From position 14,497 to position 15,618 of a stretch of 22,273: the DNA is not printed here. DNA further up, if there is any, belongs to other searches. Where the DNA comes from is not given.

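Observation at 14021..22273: Co-directional cluster coupling a KaiC-like ATPase pair to a multi-component cell-surface sensing apparatus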

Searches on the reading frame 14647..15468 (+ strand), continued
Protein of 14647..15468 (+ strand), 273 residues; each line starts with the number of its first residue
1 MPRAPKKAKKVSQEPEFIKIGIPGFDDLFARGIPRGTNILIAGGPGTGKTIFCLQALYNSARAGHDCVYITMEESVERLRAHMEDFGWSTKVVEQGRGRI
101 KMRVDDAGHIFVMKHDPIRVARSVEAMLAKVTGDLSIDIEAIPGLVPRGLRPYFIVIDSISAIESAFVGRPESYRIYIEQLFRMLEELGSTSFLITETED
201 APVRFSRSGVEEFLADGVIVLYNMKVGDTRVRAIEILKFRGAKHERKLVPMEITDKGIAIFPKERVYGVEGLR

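Call 56: find_homologous_proteins(query=window:14647-15468:+, max_evalue=1e-20)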
Query window:14647-15468:+ (273 aa): 2337 proteins with E <= 1e-20 among 4998 candidates; the best 120 are listed.
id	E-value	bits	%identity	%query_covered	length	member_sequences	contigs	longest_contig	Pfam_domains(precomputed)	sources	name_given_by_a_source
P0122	2.3e-176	602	100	100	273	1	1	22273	PF06745.20,PF07088.17,PF23442.2,PF13481.13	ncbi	ncbi:MAG: ATPase domain-containing protein [Candidatus Hadarchaeales archaeon]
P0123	5.9e-148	509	81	100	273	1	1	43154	PF06745.20,PF07088.17,PF23442.2,PF13481.13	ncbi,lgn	ncbi:MAG: ATPase domain-containing protein [Candidatus Hadarchaeales archaeon]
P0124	1.4e-127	443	77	93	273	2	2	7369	PF06745.20,PF07088.17,PF23442.2,PF13481.13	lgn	-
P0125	1.6e-110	387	63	99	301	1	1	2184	PF06745.20,PF07088.17,PF13481.13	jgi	-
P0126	1.8e-109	383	62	99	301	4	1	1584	PF06745.20,PF07088.17,PF13481.13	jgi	-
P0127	5.5e-109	382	64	95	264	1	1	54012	PF06745.20,PF13481.13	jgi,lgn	jgi:circadian clock protein KaiC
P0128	1.0e-107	377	63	95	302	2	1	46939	PF06745.20,PF07088.17,PF13481.13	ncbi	-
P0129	9.2e-107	374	66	95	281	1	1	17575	PF06745.20,PF07088.17,PF23442.2,PF13481.13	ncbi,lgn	-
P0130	1.3e-106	374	60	99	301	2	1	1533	PF06745.20,PF13481.13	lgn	-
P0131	3.6e-106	372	62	95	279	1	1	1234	PF06745.20,PF13481.13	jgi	-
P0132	1.3e-105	370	62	95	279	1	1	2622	PF06745.20,PF13481.13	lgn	-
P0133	1.9e-105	370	62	95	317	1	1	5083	PF06745.20,PF07088.17,PF23442.2,PF13481.13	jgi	-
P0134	2.9e-105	369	61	99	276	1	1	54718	PF06745.20,PF07088.17,PF13481.13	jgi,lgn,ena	-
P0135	5.6e-105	368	61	97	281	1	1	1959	PF06745.20,PF07088.17,PF13481.13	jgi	-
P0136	7.5e-105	368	61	100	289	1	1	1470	PF06745.20,PF07088.17,PF13481.13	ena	-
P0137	1.0e-104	368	63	95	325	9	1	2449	PF06745.20,PF07088.17,PF13481.13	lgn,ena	-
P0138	1.7e-104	367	60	100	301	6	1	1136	PF06745.20,PF07088.17,PF13481.13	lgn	-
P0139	1.9e-104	367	61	97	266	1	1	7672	PF06745.20,PF23442.2,PF13481.13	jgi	-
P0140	3.0e-104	366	63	95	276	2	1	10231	PF06745.20,PF07088.17,PF13481.13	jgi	-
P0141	8.1e-104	365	59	99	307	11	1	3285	PF06745.20,PF07088.17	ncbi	-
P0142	1.6e-103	364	62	93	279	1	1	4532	PF06745.20,PF07088.17,PF13481.13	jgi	-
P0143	2.6e-103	363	58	100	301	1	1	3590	PF06745.20,PF13481.13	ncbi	-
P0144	3.5e-103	363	62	95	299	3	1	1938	PF06745.20,PF07088.17,PF13481.13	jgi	-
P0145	4.4e-103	362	66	96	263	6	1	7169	PF06745.20,PF07088.17,PF23442.2,PF13481.13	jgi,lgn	jgi:KaiC/GvpD/RAD55 family RecA-like ATPase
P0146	7.0e-103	362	61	95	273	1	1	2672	PF06745.20,PF07088.17,PF13481.13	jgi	jgi:KaiC/GvpD/RAD55 family RecA-like ATPase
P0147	2.7e-102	360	57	99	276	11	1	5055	PF06745.20,PF07088.17,PF13481.13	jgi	-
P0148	3.9e-102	359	61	94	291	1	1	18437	PF06745.20,PF07088.17,PF23442.2,PF13481.13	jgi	-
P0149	4.2e-102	359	61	95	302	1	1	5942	PF06745.20,PF07088.17,PF23442.2,PF13481.13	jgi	jgi:circadian clock protein KaiC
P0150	4.7e-102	359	57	99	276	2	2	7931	PF06745.20,PF07088.17,PF13481.13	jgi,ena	-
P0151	5.1e-102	359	57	99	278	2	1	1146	PF06745.20,PF07088.17,PF13481.13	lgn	-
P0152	8.0e-102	358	64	96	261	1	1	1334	PF06745.20,PF07088.17,PF13481.13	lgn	-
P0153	8.6e-102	358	59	98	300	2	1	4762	PF06745.20,PF07088.17,PF13481.13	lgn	-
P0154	1.1e-101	358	57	98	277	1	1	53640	PF06745.20,PF07088.17,PF13481.13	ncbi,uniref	ncbi:MAG: RAD55 family ATPase [Candidatus Hadarchaeum sp.]|uniref:RAD55 family ATPase n=1 Tax=Candid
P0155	1.8e-101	357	65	93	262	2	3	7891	PF06745.20,PF07088.17,PF23442.2,PF13481.13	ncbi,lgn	ncbi:MAG: ATPase domain-containing protein [Candidatus Hadarchaeales archaeon]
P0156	4.4e-101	356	60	94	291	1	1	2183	PF06745.20,PF07088.17,PF13481.13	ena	-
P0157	4.8e-101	356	54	98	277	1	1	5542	PF06745.20,PF13481.13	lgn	-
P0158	8.7e-101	355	61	97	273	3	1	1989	PF06745.20,PF07088.17,PF13481.13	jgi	jgi:circadian clock protein KaiC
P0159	9.0e-101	355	58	98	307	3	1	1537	PF06745.20,PF07088.17,PF23442.2,PF13481.13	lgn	-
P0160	1.1e-100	354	59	99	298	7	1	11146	PF06745.20,PF07088.17,PF13481.13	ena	-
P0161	1.7e-100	354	58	99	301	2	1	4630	PF06745.20,PF13481.13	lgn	-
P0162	4.3e-100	352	58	99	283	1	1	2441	PF06745.20,PF07088.17,PF13481.13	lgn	-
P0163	1.2e-99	351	58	99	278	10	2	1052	PF06745.20,PF07088.17,PF13481.13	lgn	-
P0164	1.5e-99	351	58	97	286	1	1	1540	PF06745.20,PF07088.17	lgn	-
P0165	2.9e-99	350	61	92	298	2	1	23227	PF06745.20,PF07088.17,PF13481.13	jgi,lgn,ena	-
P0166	3.4e-99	349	60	97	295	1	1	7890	PF06745.20,PF07088.17,PF23442.2,PF13481.13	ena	-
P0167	4.0e-99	349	63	93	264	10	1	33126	PF06745.20,PF23442.2,PF13481.13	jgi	jgi:KaiC/GvpD/RAD55 family RecA-like ATPase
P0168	1.0e-98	348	59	95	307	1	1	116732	PF06745.20,PF07088.17,PF23442.2,PF13481.13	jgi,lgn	jgi:circadian clock protein KaiC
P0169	2.2e-98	347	59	97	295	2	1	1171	PF06745.20,PF07088.17,PF13481.13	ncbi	-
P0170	2.6e-98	347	59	96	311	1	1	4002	PF06745.20,PF07088.17,PF13481.13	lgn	-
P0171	5.4e-97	342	58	97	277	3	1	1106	PF06745.20,PF07088.17,PF13481.13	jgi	jgi:KaiC/GvpD/RAD55 family RecA-like ATPase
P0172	5.7e-97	342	59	98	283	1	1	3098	PF06745.20,PF07088.17,PF03796.22,PF23442.2,PF13481.13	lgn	-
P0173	1.8e-96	341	59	99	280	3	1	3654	PF06745.20,PF07088.17,PF23442.2,PF00154.28,PF13481.13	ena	-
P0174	2.0e-96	340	59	96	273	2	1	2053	PF06745.20,PF07088.17,PF13481.13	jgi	jgi:KaiC/GvpD/RAD55 family RecA-like ATPase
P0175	2.4e-96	340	60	89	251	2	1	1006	PF06745.20,PF07088.17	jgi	jgi:KaiC/GvpD/RAD55 family RecA-like ATPase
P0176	4.3e-96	339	59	98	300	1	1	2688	PF06745.20,PF07088.17,PF13481.13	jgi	jgi:KaiC/GvpD/RAD55 family RecA-like ATPase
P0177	4.6e-96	339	61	94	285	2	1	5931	PF06745.20,PF07088.17,PF03796.22,PF23442.2,PF13481.13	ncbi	-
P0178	6.0e-96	339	59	93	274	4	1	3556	PF06745.20,PF13481.13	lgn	-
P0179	8.0e-96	338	57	97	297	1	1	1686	PF06745.20,PF13481.13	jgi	jgi:circadian clock protein KaiC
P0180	1.1e-95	338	65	86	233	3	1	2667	PF06745.20,PF13481.13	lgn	-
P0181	2.2e-95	337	58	99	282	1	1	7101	PF06745.20,PF07088.17,PF23442.2,PF13481.13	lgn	-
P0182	3.6e-95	336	57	92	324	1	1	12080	PF06745.20,PF07088.17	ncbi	-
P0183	5.7e-95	336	61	93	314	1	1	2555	PF06745.20,PF07088.17,PF23442.2,PF13481.13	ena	-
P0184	7.6e-95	335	58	97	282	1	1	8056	PF06745.20,PF07088.17,PF13481.13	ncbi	-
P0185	1.1e-94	335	61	94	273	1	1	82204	PF06745.20,PF07088.17,PF13481.13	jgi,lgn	jgi:KaiC/GvpD/RAD55 family RecA-like ATPase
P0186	3.0e-94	333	54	98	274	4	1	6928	PF06745.20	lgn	-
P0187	3.4e-94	333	55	92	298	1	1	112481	PF06745.20,PF07088.17,PF23442.2,PF13481.13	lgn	-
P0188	4.1e-94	333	51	92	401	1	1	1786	PF13173.13,PF06745.20,PF07088.17,PF01695.24,PF03796.22,PF23442.2,PF09848.16,PF25199.2,PF13481.13,PF20720.4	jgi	-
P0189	5.4e-94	332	53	99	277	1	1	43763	PF06745.20,PF07088.17,PF13481.13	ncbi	ncbi:MAG: RAD55 family ATPase [Candidatus Hadarchaeaceae archaeon]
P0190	1.0e-93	331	58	96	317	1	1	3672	PF06745.20,PF07088.17,PF23442.2,PF13481.13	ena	-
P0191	1.2e-93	331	58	97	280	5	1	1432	PF06745.20,PF07088.17,PF13481.13,PF20720.4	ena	-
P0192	2.7e-93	330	57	97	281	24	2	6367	PF06745.20,PF07088.17,PF23442.2,PF13481.13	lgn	-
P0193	5.4e-93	329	57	97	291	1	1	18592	PF06745.20,PF07088.17,PF13481.13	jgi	jgi:KaiC/GvpD/RAD55 family RecA-like ATPase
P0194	1.2e-92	328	59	94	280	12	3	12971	PF06745.20,PF07088.17,PF13481.13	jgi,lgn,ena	-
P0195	1.8e-92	327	59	94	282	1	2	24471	PF06745.20,PF07088.17,PF23442.2,PF13481.13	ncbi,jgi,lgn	-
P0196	4.6e-92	326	58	96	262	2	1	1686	PF06745.20,PF07088.17,PF03796.22,PF23442.2,PF13481.13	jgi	jgi:KaiC/GvpD/RAD55 family RecA-like ATPase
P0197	4.8e-92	326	58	92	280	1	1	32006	PF06745.20,PF07088.17,PF13481.13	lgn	-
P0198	7.4e-92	325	58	95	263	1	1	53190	PF06745.20,PF07088.17,PF13481.13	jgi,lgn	jgi:KaiC/GvpD/RAD55 family RecA-like ATPase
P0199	1.7e-91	324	60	93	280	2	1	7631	PF06745.20,PF07088.17,PF23442.2,PF13481.13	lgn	-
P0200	1.8e-91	324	57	97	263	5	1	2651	PF06745.20,PF07088.17,PF23442.2,PF13481.13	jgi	jgi:KaiC/GvpD/RAD55 family RecA-like ATPase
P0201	2.3e-91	324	53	98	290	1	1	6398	PF06745.20,PF07088.17,PF13481.13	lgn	-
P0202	3.1e-91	323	56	92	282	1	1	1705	PF06745.20,PF07088.17,PF13481.13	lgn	-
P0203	6.0e-91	322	55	98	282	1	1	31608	PF06745.20,PF07088.17,PF13481.13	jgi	-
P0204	6.2e-91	322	57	99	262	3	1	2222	PF06745.20,PF07088.17,PF23442.2,PF13481.13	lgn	-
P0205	7.6e-90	319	59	91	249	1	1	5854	PF06745.20,PF07088.17,PF23442.2,PF13481.13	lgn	-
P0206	5.9e-89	316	55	96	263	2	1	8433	PF06745.20,PF07088.17,PF23442.2,PF13481.13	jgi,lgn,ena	-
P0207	1.1e-88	315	54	97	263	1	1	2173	PF06745.20,PF07088.17,PF03796.22,PF23442.2,PF13481.13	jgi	jgi:KaiC/GvpD/RAD55 family RecA-like ATPase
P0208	1.1e-88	315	57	96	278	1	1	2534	PF06745.20,PF07088.17,PF23442.2,PF00154.28,PF13481.13,PF20720.4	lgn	-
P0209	1.4e-87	311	56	99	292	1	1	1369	PF06745.20,PF07088.17,PF03796.22,PF13481.13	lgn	-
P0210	3.5e-87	310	55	97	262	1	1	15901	PF06745.20,PF07088.17,PF23442.2,PF13481.13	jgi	jgi:KaiC/GvpD/RAD55 family RecA-like ATPase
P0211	7.1e-87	309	54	96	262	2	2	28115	PF06745.20,PF07088.17,PF03796.22,PF23442.2,PF13481.13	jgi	jgi:KaiC/GvpD/RAD55 family RecA-like ATPase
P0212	8.1e-87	309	57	90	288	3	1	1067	PF06745.20,PF07088.17,PF13481.13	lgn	-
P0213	3.2e-86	307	57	94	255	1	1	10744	PF06745.20,PF07088.17,PF13481.13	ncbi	-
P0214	7.0e-86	306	55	97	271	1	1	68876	PF06745.20,PF13481.13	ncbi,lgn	-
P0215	7.5e-86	306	53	98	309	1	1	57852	PF06745.20,PF07088.17,PF13481.13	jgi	jgi:circadian clock protein KaiC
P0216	1.4e-85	305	54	93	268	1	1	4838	PF06745.20,PF07088.17,PF23442.2,PF13481.13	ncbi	-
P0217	1.8e-85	304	52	98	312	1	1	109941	PF06745.20,PF07088.17,PF13481.13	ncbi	-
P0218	6.9e-85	303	53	99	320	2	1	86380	PF06745.20,PF13481.13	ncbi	-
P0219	9.7e-85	302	53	100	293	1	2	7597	PF06745.20,PF07088.17,PF03796.22,PF23442.2,PF13481.13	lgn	-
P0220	5.7e-84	300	52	96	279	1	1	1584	PF06745.20,PF07088.17,PF13481.13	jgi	-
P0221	6.0e-84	299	53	97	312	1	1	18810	PF06745.20,PF07088.17,PF23442.2,PF13481.13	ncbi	-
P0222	7.2e-84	299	52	98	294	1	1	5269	PF06745.20,PF07088.17,PF23442.2,PF13481.13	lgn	-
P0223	2.0e-83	298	53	93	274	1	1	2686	PF06745.20,PF13481.13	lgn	-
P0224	2.3e-83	298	51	95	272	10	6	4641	PF06745.20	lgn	-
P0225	2.7e-83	297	53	92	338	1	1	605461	PF06745.20,PF23442.2,PF13481.13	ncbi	-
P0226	2.8e-83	297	54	96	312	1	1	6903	PF06745.20,PF07088.17,PF03796.22,PF13481.13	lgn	-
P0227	2.8e-83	297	50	96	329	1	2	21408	PF06745.20,PF13481.13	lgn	-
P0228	3.1e-83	297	53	94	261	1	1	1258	PF06745.20,PF13481.13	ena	-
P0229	3.6e-83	297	52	96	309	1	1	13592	PF06745.20,PF07088.17,PF13481.13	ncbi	-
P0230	5.0e-83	296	55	92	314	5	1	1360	PF06745.20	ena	-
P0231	1.2e-82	295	54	93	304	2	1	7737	PF06745.20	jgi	jgi:circadian clock protein KaiC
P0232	1.4e-82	295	58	93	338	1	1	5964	PF06745.20,PF03796.22,PF23442.2,PF13481.13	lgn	-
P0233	2.3e-82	294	51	98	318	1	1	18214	PF06745.20,PF07088.17,PF03796.22,PF23442.2,PF13481.13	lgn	-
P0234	2.3e-82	294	52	96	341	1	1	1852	PF06745.20,PF07088.17,PF13481.13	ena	-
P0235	2.7e-82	294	52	96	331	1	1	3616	PF06745.20,PF07088.17,PF23442.2,PF13481.13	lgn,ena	-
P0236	3.1e-82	294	54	94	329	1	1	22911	PF06745.20,PF07088.17,PF03796.22,PF23442.2,PF13481.13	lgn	-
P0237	4.5e-82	293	53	96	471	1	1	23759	PF06745.20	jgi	jgi:circadian clock protein KaiC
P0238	4.6e-82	293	53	90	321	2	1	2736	PF06745.20,PF03796.22,PF13481.13,PF20720.4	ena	-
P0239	4.8e-82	293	51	97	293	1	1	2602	PF06745.20,PF07088.17,PF03796.22,PF23442.2,PF13481.13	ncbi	-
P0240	4.8e-82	293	50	99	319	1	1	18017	PF06745.20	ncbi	-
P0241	4.9e-82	293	50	98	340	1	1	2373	PF06745.20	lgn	-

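Call 57: find_encoding_contigs(protein=P0225, flank=6000, max_places=1)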
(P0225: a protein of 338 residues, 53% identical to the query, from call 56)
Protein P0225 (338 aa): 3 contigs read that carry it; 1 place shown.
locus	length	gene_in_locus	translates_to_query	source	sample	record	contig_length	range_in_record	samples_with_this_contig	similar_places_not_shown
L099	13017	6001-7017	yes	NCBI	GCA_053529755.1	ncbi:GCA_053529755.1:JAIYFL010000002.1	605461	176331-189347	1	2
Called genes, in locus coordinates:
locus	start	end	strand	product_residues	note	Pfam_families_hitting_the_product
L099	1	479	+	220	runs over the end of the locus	PF03483:B3_4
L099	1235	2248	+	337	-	-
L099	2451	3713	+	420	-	PF25199:nSTAND_NTPase5 (faint), PF01637:ATPase_2 (faint), PF13173:AAA_14, PF13635:DUF4143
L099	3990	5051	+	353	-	-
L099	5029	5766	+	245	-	-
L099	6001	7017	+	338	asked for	PF13481:AAA_25, PF06745:ATPase, PF23442:DUF7125 (weak)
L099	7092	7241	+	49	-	PF01402:RHH_1 (weak)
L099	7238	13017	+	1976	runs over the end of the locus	PF10633:NPCBM_assoc (faint)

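Call 58: find_encoding_contigs(protein=P0168, flank=6000, max_places=1)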
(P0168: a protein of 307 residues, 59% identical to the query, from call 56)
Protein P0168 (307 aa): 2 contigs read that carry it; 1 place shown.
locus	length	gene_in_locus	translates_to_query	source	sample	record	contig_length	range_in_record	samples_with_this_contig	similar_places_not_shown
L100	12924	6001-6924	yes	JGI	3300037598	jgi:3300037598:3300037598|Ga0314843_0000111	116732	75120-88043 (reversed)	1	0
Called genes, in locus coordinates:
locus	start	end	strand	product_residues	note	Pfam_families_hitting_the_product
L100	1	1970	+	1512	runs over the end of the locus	PF25788:Ig_Rha78A_N (faint), PF27237:AF_1625_C, PF19077:Big_13 (weak)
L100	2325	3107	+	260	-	PF00142:Fer4_NifH (faint), PF01656:CbiA, PF02374:ArsA_ATPase (faint), PF06564:CBP_BcsQ (faint), PF10609:ParA, PF13500:AAA_26 (faint), PF13614:AAA_31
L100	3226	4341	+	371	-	PF16927:HisKA_7TM, PF05763:DUF835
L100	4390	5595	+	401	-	PF16927:HisKA_7TM, PF05763:DUF835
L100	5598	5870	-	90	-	-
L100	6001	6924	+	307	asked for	PF07088:GvpD_P-loop (faint), PF13481:AAA_25 (weak), PF06745:ATPase, PF23442:DUF7125 (faint)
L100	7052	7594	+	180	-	PF24336:DUF7504 (weak)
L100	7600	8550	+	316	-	PF00512:HisKA, PF02518:HATPase_c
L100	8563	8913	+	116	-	PF00072:Response_reg, PF20161:VpsR (faint)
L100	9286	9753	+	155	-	PF01242:PTPS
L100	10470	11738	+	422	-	PF03952:Enolase_N, PF00113:Enolase_C, PF13378:MR_MLE_C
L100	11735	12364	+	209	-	PF00318:Ribosomal_S2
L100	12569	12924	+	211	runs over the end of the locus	PF01875:Memo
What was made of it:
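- KaiC-iKaiC-HK-RR occurs without g3 in L100 (call 58). KaiC-iKaiC-HK-RR recurs without g3 (call 58).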

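Call 59: find_encoding_contigs(protein=P0185, flank=6000, max_places=1)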
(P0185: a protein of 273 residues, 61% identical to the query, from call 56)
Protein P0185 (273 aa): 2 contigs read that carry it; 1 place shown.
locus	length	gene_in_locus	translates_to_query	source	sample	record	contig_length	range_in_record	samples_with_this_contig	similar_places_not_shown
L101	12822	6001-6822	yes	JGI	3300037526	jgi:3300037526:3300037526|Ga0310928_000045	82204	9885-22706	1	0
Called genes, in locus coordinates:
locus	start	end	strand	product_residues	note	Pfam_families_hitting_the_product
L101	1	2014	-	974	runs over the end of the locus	PF00932:LTD, PF01835:MG2 (weak), PF13115:YtkA (faint)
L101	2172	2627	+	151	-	PF19810:HFX_2341_N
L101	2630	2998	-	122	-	PF00072:Response_reg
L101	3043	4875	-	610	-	PF00512:HisKA, PF02518:HATPase_c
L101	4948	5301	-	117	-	PF00072:Response_reg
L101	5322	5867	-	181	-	PF24336:DUF7504 (weak), PF06745:ATPase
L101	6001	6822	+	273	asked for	PF13481:AAA_25 (weak), PF06745:ATPase, PF07088:GvpD_P-loop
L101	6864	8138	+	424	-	-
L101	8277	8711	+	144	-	-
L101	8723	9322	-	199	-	PF12705:PDDEXK_1 (weak)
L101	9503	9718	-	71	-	-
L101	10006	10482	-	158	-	-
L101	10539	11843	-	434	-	PF13091:PLDc_2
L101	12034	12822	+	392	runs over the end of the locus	PF07431:DUF1512, PF23542:DUF1512_C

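Call 72: search_protein_families(library=padloc, proteins=[window:14647-15468:+], max_evalue=0.001)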
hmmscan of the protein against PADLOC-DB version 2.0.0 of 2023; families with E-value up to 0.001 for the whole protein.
window:14647-15468:+ (273 aa): 1 family
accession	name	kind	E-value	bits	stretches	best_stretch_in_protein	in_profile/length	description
PDLC04140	mad8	-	2.7e-06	25.1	1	33-189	24-131/314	mads_8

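Call 90: predict_structure(alignment_id=A4)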
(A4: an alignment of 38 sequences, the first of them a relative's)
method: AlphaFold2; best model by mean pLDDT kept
length: 273 residues; sequences in the alignment: 38
mean_pLDDT: 84.4   pTM: 0.84
mean pLDDT of the five models: 84.4, 84.3, 83.9, 82.3, 80.4
residues with pLDDT >= 90: 144; 70-90: 82; 50-70: 26; < 50: 21
segments of 3 or more residues with pLDDT < 50: 1-12, 135-141
pLDDT, mean of each block of 10 residues (from residue 1): 46 73 95 93 93 98 97 94 95 94 95 88 69 46 68 94 86 85 88 87 68 91 87 92 88 96 80 50
secondary structure, 60 per line:
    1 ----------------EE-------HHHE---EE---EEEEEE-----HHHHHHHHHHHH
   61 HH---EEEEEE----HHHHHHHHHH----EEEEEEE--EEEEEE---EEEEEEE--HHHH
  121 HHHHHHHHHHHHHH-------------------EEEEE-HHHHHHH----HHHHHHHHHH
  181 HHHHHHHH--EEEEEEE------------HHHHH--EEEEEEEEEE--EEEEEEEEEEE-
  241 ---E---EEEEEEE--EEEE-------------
elements in order: E38-43 H49-62 E66-71 H76-85 E90-96 E99-104 E108-114 H117-134 E154-158 H160-166 H171-188 E191-197 H210-214 E217-226 E229-239 E248-254 E257-260

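Call 97: fold_search(model_id=the predicted structure, library=pdb)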
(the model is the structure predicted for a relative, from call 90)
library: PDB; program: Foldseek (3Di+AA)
matches with E <= 10: 1928; with E <= 0.001: 1202
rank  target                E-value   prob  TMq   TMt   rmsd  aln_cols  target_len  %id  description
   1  2zts_A                3.2e-20  1.00  0.66  0.83   5.6       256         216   30  Crystal structure of KaiC-like protein PH0186 from hyperthermophilic archaea Pyrococcus horikoshii OT3 (released 2009-03-24)
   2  4tl9_B                5.8e-20  1.00  0.65  0.81   6.2       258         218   29  Crystal structure of N-terminal C1 domain of KaiC (released 2015-07-01)
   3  4tlb_F                8.4e-20  1.00  0.68  0.84   5.7       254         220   28  Crystal structure of N-terminal C1 domain of KaiC (released 2015-07-01)
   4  9ofg_A                9.5e-20  1.00  0.68  0.81   5.8       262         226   27  CI ring of daytime state KaiC (released 2025-05-14)
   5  4tle_D                1.0e-19  1.00  0.65  0.80   6.3       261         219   29  Crystal structure of N-terminal C1 domain of KaiC (released 2015-07-01)
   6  4tla_A                1.2e-19  1.00  0.64  0.80   6.1       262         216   28  Crystal structure of N-terminal C1 domain of KaiC (released 2015-07-01)
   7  4tl9_D                1.3e-19  1.00  0.67  0.82   6.0       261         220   28  Crystal structure of N-terminal C1 domain of KaiC (released 2015-07-01)
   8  4tl8_D                1.6e-19  1.00  0.65  0.81   6.2       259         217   29  Crystal structure of N-terminal C1 domain of KaiC (released 2015-07-01)
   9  4tlb_D                2.1e-19  1.00  0.68  0.80   6.0       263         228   28  Crystal structure of N-terminal C1 domain of KaiC (released 2015-07-01)
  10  4tlc_B                2.3e-19  1.00  0.68  0.81   5.9       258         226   29  Crystal structure of N-terminal C1 domain of KaiC (released 2015-07-01)
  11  4tlb_C                2.5e-19  1.00  0.69  0.83   5.7       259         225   28  Crystal structure of N-terminal C1 domain of KaiC (released 2015-07-01)
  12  4tld_F                2.6e-19  1.00  0.66  0.83   5.8       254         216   29  Crystal structure of N-terminal C1 domain of KaiC (released 2015-07-01)
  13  4tld_D                2.6e-19  1.00  0.65  0.79   6.3       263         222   29  Crystal structure of N-terminal C1 domain of KaiC (released 2015-07-01)
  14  4tl8_B                3.0e-19  1.00  0.66  0.82   6.1       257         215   29  Crystal structure of N-terminal C1 domain of KaiC (released 2015-07-01)
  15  4tl7_E                3.2e-19  1.00  0.70  0.84   5.7       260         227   28  Crystal structure of N-terminal C1 domain of KaiC (released 2015-07-01)
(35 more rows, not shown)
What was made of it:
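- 14647..15468 (+): g2: single-domain KaiC-like ATPase, 273 aa, with intact Walker A (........), EE and Walker B. A subfamily-specific insertion spans about residues 90-150. AF2 pLDDT 84, and the best Foldseek hit is 2zts (PH0186) (calls 90, 97).
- On KaiC/RecA-superfamily ATPase (Pfam PF06745): Foldseek best hits are PH0186 and KaiC CI (call 97).
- Checked: g2: KaiC, 3e-55, with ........, EE and a DS Walker B. Its fold matches PH0186 and KaiC-CI (calls 90, 97).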
